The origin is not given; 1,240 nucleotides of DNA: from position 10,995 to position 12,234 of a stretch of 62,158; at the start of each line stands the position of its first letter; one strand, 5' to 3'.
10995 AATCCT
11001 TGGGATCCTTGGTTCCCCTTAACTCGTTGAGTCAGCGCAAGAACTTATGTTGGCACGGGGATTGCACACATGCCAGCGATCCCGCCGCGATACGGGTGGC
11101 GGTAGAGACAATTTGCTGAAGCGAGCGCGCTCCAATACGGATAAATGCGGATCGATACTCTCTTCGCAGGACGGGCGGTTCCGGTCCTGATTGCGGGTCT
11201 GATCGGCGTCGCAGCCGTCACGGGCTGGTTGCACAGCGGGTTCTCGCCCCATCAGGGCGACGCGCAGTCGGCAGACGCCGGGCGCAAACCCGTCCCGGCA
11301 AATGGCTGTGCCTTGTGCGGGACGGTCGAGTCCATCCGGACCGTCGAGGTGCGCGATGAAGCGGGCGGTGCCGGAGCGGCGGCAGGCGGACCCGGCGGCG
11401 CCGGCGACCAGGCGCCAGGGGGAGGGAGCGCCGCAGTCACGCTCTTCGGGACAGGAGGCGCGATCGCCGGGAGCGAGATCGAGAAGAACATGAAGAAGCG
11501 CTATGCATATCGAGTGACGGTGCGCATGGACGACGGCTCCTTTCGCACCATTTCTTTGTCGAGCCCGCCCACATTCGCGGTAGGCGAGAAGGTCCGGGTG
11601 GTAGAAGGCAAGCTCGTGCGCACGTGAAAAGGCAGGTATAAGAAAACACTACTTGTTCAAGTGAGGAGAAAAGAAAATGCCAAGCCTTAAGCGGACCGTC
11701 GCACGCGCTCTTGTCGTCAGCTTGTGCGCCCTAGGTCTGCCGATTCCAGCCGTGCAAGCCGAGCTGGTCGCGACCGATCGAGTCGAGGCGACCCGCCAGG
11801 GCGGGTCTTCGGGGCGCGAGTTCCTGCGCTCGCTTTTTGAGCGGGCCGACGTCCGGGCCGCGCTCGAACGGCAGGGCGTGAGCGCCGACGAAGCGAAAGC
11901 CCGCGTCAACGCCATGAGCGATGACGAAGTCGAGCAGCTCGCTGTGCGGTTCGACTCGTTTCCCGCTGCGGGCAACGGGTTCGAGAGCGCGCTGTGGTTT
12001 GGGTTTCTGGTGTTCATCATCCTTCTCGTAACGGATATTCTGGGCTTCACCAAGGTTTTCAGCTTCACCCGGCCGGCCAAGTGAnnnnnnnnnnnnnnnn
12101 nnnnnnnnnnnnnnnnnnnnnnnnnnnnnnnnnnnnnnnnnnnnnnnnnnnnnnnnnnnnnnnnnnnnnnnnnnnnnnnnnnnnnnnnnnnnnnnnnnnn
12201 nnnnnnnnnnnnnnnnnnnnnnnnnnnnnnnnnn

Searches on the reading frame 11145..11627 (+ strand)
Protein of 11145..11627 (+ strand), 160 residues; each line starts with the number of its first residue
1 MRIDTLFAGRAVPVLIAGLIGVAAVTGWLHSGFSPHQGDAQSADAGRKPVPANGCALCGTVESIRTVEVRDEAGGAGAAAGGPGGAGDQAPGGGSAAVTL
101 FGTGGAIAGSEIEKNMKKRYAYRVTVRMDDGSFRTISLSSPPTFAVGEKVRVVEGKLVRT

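Call 6: search_protein_families(library=ncbifam, proteins=[window:11145-11627:+], max_evalue=0.001)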
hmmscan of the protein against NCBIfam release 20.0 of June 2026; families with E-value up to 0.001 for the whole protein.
window:11145-11627:+ (160 aa): 0 families

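Call 7: search_protein_families(library=pfam, proteins=[window:11145-11627:+], max_evalue=0.001)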
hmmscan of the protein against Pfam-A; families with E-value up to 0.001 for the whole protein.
window:11145-11627:+ (160 aa): 0 families

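Call 20: find_homologous_proteins(query=window:11145-11627:+, max_evalue=0.001)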
Query window:11145-11627:+ (160 aa): 617 proteins with E <= 0.001 among 2738 candidates; the best 120 are listed.
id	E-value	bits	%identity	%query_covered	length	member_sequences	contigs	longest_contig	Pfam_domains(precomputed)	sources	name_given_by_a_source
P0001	5.3e-96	337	99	100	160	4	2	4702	-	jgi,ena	-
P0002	2.6e-95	335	99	100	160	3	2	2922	-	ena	-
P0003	1.4e-84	300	86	100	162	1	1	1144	-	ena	-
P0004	2.6e-84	299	88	100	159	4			-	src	-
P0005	5.5e-84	298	89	100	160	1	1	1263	-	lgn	-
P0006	1.2e-83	297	89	100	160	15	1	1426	-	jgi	-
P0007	1.9e-83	296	88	100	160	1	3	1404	-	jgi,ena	-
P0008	1.9e-83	296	90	100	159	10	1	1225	-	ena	-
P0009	6.4e-83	295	88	100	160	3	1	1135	-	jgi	-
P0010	8.5e-83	294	88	100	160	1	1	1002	-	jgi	-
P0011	9.6e-83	294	89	100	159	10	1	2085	-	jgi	-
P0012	1.1e-82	294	88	100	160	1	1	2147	-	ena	-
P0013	2.0e-82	293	90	100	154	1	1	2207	-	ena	-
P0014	5.7e-82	291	84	100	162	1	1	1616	-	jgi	-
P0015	7.3e-82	291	86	100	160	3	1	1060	-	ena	-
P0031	2.9e-78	279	83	100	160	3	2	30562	-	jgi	jgi:outer membrane lipoprotein SlyB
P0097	2.8e-63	231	72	100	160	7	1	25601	-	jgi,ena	-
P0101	1.4e-60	222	75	92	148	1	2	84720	-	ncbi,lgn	-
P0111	1.8e-58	215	68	100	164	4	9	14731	-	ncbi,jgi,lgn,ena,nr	ncbi:MAG TPA: glycine zipper 2TM domain-containing protein [Burkholderiales bacterium]|jgi:outer mem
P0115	1.5e-57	212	65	100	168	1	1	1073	PF05433.21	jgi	jgi:outer membrane lipoprotein SlyB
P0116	9.2e-57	210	68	100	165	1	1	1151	PF05433.21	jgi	jgi:outer membrane lipoprotein SlyB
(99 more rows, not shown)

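Call 21: find_related_loci(query=window:11145-11627:+, collection=metagenome_contigs, flank=6000)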
Query window:11145-11627:+ (160 aa) in metagenome_contigs; peptide patterns used: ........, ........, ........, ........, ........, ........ (x = any residue, [..] = any of these).
600 stretches matched a pattern (row limit reached: there are more); 8 encode a relative of the query (tblastn E <= 1e-3); 8 distinct loci.
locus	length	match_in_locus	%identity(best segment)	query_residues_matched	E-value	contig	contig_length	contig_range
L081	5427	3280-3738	84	1-160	3e-85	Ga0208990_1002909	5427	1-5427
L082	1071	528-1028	82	1-160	2e-81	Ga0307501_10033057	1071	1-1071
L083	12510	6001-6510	49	6-158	6e-35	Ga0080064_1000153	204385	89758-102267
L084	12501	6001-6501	41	11-158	4e-23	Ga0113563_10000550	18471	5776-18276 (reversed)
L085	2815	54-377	48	55-158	3e-22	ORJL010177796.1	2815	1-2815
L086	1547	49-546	40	11-158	3e-22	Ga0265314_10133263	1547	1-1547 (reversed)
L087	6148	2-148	73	110-158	2e-19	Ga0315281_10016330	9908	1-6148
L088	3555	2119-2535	36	11-159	1e-17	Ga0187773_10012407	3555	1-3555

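Call 22: find_encoding_contigs(protein=P0031, flank=6000, max_places=2)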
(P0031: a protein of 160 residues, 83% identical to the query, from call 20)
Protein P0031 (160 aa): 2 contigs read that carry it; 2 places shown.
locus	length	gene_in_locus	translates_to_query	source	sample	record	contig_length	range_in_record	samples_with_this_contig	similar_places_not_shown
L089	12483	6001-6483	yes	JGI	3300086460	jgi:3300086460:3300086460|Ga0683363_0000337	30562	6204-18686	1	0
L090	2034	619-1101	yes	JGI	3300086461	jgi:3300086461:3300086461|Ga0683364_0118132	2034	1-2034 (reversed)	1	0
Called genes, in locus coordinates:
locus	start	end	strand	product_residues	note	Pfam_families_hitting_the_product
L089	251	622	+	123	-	-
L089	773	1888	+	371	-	PF00072:Response_reg, PF00990:GGDEF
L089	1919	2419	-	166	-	PF00186:DHFR_1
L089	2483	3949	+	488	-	PF00512:HisKA, PF02518:HATPase_c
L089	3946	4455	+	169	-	-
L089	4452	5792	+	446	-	PF00072:Response_reg, PF00158:Sigma54_activat, PF14532:Sigma54_activ_2, PF07728:AAA_5, PF25601:AAA_lid_14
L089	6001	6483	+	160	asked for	-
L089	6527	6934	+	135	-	PF20332:DUF6627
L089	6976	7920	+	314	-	PF03412:Peptidase_C39 (weak), PF13529:Peptidase_C39_2, PF13431:TPR_17 (faint), PF13424:TPR_12 (faint), PF14559:TPR_19 (weak), PF07719:TPR_2 (faint), PF13428:TPR_14 (faint), PF13432:TPR_16, +2 more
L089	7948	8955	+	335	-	-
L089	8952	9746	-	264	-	PF00303:Thymidylat_synt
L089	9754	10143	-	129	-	PF10861:DUF2784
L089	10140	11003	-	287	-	PF00581:Rhodanese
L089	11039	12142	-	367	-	PF00355:Rieske, PF00848:Ring_hydroxyl_A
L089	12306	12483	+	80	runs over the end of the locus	PF02609:Exonuc_VII_S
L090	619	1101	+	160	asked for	-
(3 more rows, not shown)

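Call 23: find_encoding_contigs(protein=P0097, flank=6000, max_places=2)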
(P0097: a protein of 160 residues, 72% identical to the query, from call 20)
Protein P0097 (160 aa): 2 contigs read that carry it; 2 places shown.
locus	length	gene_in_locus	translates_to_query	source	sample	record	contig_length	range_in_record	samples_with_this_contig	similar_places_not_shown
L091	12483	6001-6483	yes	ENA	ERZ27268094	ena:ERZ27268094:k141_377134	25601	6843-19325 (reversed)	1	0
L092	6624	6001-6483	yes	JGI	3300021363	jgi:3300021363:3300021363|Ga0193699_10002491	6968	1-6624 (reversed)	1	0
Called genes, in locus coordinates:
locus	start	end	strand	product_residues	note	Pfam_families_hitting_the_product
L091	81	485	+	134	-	-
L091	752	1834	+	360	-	PF00072:Response_reg, PF00990:GGDEF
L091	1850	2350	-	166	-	PF00186:DHFR_1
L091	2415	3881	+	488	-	PF00512:HisKA, PF02518:HATPase_c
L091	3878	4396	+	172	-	-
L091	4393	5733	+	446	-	PF00072:Response_reg, PF00158:Sigma54_activat, PF14532:Sigma54_activ_2, PF07728:AAA_5, PF25601:AAA_lid_14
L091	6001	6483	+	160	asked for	-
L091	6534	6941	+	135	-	PF20332:DUF6627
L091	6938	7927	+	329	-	PF13529:Peptidase_C39_2, PF03412:Peptidase_C39 (weak), PF00515:TPR_1 (faint), PF07719:TPR_2 (faint), PF13424:TPR_12 (weak), PF13432:TPR_16, PF14559:TPR_19 (weak), PF13432:TPR_16, +4 more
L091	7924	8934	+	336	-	-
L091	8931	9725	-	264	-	PF00303:Thymidylat_synt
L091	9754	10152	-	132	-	PF10861:DUF2784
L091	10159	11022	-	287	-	PF00581:Rhodanese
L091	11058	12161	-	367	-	PF00355:Rieske, PF00848:Ring_hydroxyl_A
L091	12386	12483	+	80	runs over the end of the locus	PF02609:Exonuc_VII_S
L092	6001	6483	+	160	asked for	-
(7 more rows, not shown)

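Call 24: find_encoding_contigs(protein=P0101, flank=6000, max_places=2)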
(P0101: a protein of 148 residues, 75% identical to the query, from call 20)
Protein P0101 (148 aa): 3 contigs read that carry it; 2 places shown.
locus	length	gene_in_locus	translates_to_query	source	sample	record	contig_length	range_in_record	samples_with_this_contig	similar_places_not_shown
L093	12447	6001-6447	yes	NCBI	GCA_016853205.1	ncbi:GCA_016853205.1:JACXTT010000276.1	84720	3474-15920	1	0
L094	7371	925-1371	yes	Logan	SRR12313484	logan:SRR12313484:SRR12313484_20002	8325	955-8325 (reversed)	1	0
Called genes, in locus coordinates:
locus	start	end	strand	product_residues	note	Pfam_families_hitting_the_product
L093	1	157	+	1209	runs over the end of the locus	?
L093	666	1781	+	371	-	PF00072:Response_reg, PF00990:GGDEF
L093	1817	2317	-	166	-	PF00186:DHFR_1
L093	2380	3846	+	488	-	PF00512:HisKA, PF02518:HATPase_c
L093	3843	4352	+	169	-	-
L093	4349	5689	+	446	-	PF00072:Response_reg, PF00158:Sigma54_activat, PF14532:Sigma54_activ_2, PF07728:AAA_5, PF25601:AAA_lid_14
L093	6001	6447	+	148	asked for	-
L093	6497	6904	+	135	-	PF20332:DUF6627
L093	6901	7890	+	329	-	PF03412:Peptidase_C39 (faint), PF13529:Peptidase_C39_2, PF13431:TPR_17 (faint), PF13424:TPR_12 (weak), PF13428:TPR_14 (faint), PF14559:TPR_19 (weak), PF07719:TPR_2 (faint), PF13432:TPR_16, +1 more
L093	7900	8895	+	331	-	-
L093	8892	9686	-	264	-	PF00303:Thymidylat_synt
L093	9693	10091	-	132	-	PF10861:DUF2784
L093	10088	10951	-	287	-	PF00581:Rhodanese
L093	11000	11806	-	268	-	-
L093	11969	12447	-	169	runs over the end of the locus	-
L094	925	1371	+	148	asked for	-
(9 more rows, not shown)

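Call 25: find_encoding_contigs(protein=P0111, flank=6000, max_places=3)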
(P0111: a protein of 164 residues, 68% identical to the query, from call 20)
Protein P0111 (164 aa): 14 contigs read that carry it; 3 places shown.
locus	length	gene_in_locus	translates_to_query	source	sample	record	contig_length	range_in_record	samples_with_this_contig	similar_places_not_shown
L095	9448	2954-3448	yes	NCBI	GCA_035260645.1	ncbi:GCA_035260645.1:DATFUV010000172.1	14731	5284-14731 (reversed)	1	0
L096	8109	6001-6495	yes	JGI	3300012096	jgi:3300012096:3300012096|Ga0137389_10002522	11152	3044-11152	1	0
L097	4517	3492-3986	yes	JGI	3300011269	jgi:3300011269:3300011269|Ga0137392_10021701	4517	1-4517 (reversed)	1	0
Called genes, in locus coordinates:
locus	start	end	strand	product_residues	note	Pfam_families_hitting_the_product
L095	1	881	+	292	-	PF00512:HisKA, PF02518:HATPase_c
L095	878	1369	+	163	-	-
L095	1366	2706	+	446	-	PF00072:Response_reg, PF00158:Sigma54_activat, PF14532:Sigma54_activ_2, PF07728:AAA_5, PF25601:AAA_lid_14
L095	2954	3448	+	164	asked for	-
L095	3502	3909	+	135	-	PF20332:DUF6627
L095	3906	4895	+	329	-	PF13529:Peptidase_C39_2, PF03412:Peptidase_C39 (weak), PF00515:TPR_1 (faint), PF13431:TPR_17 (faint), PF07719:TPR_2 (faint), PF13174:TPR_6 (faint), PF13424:TPR_12 (weak), PF13432:TPR_16, +4 more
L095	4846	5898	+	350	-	-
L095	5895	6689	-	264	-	PF00303:Thymidylat_synt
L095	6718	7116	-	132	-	PF10861:DUF2784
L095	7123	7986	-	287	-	PF00581:Rhodanese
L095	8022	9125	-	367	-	PF00355:Rieske, PF00848:Ring_hydroxyl_A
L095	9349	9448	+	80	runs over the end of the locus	PF02609:Exonuc_VII_S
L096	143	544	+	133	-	-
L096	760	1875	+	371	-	PF00072:Response_reg, PF00990:GGDEF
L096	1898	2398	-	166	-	PF00186:DHFR_1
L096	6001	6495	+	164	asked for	-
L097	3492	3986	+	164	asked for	-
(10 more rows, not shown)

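Call 31: search_protein_families(library=pfam, proteins=[L083:3441-5612:+, L083:6425-6904:+, L083:6965-7582:+, L083:7852-8838:+, L084:1195-2637:+, L084:3125-4486:+, L084:4734-5231:+, L084:5310-5909:+, L084:6517-7161:+, L084:7404-8357:+], max_evalue=0.001)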
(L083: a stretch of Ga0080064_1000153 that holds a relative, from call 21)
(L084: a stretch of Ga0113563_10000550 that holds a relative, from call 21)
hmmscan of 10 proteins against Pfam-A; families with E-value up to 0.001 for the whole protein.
L083:3441-5612:+ (723 aa): 6 families
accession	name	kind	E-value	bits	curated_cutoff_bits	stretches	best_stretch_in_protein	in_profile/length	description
PF00041.27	fn3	-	2.9e-28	98.3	25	4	277-367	2-83/84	Fibronectin type III domain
PF24489.1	Ig_J_second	-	4.5e-10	39.9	27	0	479-564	2-95/105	Tip attachment protein J second Ig-like domain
PF25059.1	FN3_DSCAM-DSCAML_C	-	8e-09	36.2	39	0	432-474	47-89/89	DSCAM/DSCAML C-terminal Fn3-like domain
PF21910.2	GH85_C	-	9.7e-09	36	27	0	584-647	16-81/95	GH85 endohexosaminidases, C-terminal domain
PF13442.11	Cytochrome_CBB3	-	2e-06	28.4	27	1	662-720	2-66/68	Cytochrome C oxidase, cbb3-type, subunit III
PF16656.11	Pur_ac_phosph_N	-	4.7e-06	27.5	30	0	287-369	12-93/93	Purple acid Phosphatase, N-terminal domain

L083:6425-6904:+ (159 aa): 0 families

L083:6965-7582:+ (205 aa): 1 family
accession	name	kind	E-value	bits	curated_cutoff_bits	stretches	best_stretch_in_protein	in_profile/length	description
PF04519.19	Bactofilin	-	1.2e-15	57.9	27.9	1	69-163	3-97/98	Polymer-forming cytoskeletal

L083:7852-8838:+ (328 aa): 0 families

L084:1195-2637:+ (480 aa): 5 families
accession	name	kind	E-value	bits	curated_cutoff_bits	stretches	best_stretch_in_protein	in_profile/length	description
PF02518.31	HATPase_c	-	6.9e-26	91.3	26.4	1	365-476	2-110/111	Histidine kinase-, DNA gyrase B-, and HSP90-like ATPase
PF00512.31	HisKA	-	9.2e-13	48.5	26.9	1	253-318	2-64/66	His Kinase A (phospho-acceptor) domain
PF00672.30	HAMP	-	2.3e-05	25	25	1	200-247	5-52/53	HAMP domain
PF13581.12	HATPase_c_2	-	0.00012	22.6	27.4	1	364-449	27-109/127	Histidine kinase-like ATPase domain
PF12729.13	4HB_MCP_1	-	0.00045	20.3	27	1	13-129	8-127/181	Four helix bundle sensory module for signal transduction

L084:3125-4486:+ (453 aa): 9 families
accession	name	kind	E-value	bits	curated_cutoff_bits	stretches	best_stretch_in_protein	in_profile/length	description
PF00158.32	Sigma54_activat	-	1.3e-73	246.6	20.2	1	142-308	1-167/168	Sigma-54 interaction domain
PF00072.30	Response_reg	-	7.6e-31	107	30.2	1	8-117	1-110/111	Response regulator receiver domain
PF25601.1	AAA_lid_14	-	4.5e-25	87.7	27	1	315-393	2-80/87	AAA+ ATPase lid domain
PF14532.12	Sigma54_activ_2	-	8.4e-21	75.1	25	1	157-313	15-138/138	Sigma-54 interaction domain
PF07728.20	AAA_5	-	1e-06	29.3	22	1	166-284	2-123/139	AAA domain (dynein-related subfamily)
PF00004.35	AAA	-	6.5e-06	27.1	21.2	1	166-300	1-128/131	ATPase family associated with various cellular activities (AAA)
PF06490.17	FleQ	-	3.1e-05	24.7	22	1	7-120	1-106/108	Flagellar regulatory protein FleQ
PF01078.27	Mg_chelatase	-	0.00035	20.5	20.3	0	157-185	16-44/207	Magnesium chelatase, subunit ChlI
PF13191.12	AAA_16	-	0.00043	21.3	32.6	0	164-218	25-85/167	AAA ATPase domain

L084:4734-5231:+ (165 aa): 6 families
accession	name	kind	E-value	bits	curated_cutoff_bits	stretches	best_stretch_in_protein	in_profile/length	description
PF04972.22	BON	-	1.4e-18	67.4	27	1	97-164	1-68/69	BON domain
PF00036.39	EF-hand_1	-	8.4e-11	41.1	25.4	2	61-83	3-25/29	EF hand domain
PF13202.12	EF-hand_5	-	9.1e-11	41.2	25.9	2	37-53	4-20/25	EF hand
PF13405.12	EF-hand_6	-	6e-09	35.3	25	1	37-53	5-21/30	EF-hand domain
PF13499.12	EF-hand_7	-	1.1e-08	35.7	30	1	37-83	7-65/67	EF-hand domain pair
PF13833.12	EF-hand_8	-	4e-05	23.7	28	0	64-81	31-48/54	EF-hand domain pair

L084:5310-5909:+ (199 aa): 3 families
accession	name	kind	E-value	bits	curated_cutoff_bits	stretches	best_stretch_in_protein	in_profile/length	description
PF05433.20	Rick_17kDa_Anti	-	2.4e-09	37.4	24.2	1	77-117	2-43/43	Glycine zipper 2TM domain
PF13488.11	Gly-zipper_Omp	-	2.6e-09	37.3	25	1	76-123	1-45/46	Glycine zipper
PF16998.10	17kDa_Anti_2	-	5.4e-06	26.6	26.6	1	130-198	43-111/116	17 kDa outer membrane surface antigen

L084:6517-7161:+ (214 aa): 0 families

L084:7404-8357:+ (317 aa): 0 families

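Call 53: search_solved_structures(query=window:11145-11627:+, max_evalue=1)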
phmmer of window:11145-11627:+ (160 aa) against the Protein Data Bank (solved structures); distinct sequences matched with E-value up to 1: 1.
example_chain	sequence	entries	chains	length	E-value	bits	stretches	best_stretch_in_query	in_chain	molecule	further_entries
7ojf_A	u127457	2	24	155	0.002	21.5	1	15-151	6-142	Outer membrane lipoprotein slyB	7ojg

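Call 76: search_protein_families(library=pfam, proteins=[L084:8513-9037:-, L084:301-999:-, L085:466-705:+, L083:5917-6522:+], max_evalue=0.01)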
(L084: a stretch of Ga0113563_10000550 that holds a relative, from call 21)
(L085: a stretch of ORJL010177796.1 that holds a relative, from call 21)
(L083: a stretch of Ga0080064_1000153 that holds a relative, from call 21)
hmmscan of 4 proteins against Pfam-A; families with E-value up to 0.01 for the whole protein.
L084:8513-9037:- (174 aa): 0 families

L084:301-999:- (232 aa): 1 family
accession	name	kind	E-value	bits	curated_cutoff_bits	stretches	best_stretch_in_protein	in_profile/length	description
PF04519.19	Bactofilin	-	1.3e-14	54.6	27.9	1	116-211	2-97/98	Polymer-forming cytoskeletal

L085:466-705:+ (79 aa): 0 families

L083:5917-6522:+ (201 aa): 3 families
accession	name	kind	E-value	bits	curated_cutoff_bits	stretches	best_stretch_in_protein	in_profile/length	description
PF05433.20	Rick_17kDa_Anti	-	4e-09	36.7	24.2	1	112-153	1-43/43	Glycine zipper 2TM domain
PF13488.11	Gly-zipper_Omp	-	5.4e-05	23.5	25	1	113-156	2-42/46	Glycine zipper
PF13441.11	Gly-zipper_YMGG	-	0.0007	19.7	28.9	1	112-150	5-40/45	YMGG-like Gly-zipper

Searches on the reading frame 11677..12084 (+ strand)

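Call 6: search_protein_families(library=ncbifam, proteins=[window:11677-12084:+], max_evalue=0.001)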
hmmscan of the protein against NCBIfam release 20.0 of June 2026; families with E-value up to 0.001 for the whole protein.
window:11677-12084:+ (135 aa): 1 family
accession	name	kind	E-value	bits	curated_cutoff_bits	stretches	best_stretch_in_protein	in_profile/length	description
NF033919.1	PA2779_fam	subfamily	4.1e-31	107.7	40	1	8-132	2-123/123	PA2779 family protein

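Call 7: search_protein_families(library=pfam, proteins=[window:11677-12084:+], max_evalue=0.001)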
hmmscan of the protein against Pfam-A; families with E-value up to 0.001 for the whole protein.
window:11677-12084:+ (135 aa): 1 family
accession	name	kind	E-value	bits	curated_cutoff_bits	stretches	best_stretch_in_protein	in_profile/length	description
PF20332.3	DUF6627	-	3.3e-23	82.5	27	1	11-134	5-124/125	Family of unknown function (DUF6627)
